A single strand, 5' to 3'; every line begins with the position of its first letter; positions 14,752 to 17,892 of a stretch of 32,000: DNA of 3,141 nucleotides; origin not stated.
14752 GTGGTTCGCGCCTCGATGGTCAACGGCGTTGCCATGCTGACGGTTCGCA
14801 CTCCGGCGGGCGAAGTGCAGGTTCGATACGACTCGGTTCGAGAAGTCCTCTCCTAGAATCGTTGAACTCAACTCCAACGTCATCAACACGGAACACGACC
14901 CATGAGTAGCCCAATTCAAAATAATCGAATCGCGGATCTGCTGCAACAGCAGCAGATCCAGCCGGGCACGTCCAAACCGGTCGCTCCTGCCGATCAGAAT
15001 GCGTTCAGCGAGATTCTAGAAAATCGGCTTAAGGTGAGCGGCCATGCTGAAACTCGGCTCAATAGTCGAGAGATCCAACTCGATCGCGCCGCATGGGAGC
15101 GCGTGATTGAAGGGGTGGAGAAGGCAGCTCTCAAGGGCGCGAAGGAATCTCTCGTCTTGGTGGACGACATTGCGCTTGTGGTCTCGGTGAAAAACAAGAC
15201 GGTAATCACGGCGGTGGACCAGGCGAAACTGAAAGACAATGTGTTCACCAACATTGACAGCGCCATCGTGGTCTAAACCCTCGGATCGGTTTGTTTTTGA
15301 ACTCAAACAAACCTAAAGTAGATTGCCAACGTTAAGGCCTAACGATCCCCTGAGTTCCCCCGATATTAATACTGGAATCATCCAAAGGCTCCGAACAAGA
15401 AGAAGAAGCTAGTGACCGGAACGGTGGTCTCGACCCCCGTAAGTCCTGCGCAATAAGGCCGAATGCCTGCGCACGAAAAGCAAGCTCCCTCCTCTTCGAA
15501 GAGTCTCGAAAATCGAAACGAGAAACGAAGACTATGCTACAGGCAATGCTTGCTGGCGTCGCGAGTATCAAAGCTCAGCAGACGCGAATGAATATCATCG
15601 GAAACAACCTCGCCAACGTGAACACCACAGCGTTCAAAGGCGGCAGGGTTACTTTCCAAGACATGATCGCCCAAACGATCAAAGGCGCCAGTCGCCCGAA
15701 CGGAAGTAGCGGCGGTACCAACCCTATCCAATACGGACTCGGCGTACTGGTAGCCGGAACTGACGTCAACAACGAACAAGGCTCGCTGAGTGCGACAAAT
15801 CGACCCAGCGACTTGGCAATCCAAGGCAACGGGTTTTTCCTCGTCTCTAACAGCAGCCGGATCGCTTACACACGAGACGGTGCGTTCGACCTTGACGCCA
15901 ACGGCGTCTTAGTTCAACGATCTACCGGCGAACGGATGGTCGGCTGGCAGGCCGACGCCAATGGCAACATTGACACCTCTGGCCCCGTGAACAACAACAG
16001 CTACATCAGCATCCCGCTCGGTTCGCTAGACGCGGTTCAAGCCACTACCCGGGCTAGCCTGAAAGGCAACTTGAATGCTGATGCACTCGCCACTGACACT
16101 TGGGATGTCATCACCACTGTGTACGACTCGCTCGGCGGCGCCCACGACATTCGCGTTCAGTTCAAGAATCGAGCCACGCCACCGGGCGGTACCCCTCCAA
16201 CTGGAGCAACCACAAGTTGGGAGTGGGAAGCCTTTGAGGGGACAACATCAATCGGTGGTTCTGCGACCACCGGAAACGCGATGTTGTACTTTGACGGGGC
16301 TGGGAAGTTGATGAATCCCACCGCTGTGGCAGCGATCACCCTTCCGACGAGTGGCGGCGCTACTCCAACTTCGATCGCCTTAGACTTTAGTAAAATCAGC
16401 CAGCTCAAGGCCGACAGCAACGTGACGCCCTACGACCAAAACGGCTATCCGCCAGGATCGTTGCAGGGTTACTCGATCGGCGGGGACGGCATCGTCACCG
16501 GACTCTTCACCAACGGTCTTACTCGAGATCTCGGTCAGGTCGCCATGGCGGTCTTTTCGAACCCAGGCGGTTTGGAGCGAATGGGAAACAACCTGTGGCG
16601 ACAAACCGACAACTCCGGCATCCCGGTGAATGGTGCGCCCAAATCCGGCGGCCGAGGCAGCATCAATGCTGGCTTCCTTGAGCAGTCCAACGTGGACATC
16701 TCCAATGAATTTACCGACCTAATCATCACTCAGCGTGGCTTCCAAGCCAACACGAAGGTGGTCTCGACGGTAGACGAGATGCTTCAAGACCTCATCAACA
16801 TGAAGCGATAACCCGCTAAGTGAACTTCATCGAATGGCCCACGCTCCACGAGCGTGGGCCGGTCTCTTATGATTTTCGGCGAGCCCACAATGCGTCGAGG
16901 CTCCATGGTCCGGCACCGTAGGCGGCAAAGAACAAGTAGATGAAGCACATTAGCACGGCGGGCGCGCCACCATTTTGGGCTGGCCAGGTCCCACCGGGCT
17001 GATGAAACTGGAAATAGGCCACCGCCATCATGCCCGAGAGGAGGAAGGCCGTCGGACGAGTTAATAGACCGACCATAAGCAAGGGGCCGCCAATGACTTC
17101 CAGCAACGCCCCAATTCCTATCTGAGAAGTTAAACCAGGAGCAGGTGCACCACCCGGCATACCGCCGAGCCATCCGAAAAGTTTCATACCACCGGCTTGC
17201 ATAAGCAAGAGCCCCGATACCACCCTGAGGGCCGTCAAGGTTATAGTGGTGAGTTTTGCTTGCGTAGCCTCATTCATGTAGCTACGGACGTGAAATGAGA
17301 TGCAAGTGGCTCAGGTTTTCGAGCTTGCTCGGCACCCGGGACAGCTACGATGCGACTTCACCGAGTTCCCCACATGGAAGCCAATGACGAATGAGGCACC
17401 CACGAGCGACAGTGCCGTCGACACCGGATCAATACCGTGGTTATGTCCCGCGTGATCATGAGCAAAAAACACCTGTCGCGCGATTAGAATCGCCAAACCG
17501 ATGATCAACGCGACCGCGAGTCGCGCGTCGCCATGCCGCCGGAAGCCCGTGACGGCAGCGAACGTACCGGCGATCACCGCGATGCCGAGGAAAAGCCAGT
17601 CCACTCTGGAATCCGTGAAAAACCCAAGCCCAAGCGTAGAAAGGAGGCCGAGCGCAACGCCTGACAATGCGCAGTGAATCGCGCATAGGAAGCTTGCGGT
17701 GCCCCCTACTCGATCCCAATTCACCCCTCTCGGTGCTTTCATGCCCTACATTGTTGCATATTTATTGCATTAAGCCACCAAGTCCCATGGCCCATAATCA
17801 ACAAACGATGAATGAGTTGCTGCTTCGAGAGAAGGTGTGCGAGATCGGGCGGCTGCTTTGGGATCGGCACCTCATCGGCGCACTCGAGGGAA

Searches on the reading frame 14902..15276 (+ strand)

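Call 4: search_protein_families(library=pfam, proteins=[window:14902-15276:+], max_evalue=0.001)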
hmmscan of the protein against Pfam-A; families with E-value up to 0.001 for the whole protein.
window:14902-15276:+ (124 aa): 1 family
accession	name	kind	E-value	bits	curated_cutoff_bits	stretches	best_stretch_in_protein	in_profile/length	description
PF12611.13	Flagellar_put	-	1.7e-12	47.3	21.1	1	100-123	1-24/24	Putative flagellar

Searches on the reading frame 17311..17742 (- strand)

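Call 4: search_protein_families(library=pfam, proteins=[window:17311-17742:-], max_evalue=0.001)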
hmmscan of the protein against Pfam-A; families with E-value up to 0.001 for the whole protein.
window:17311-17742:- (143 aa): 1 family
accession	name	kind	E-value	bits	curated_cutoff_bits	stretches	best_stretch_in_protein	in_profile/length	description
PF03203.19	MerC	-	2.2e-18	67.3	27.6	1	10-126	1-106/108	MerC mercury resistance protein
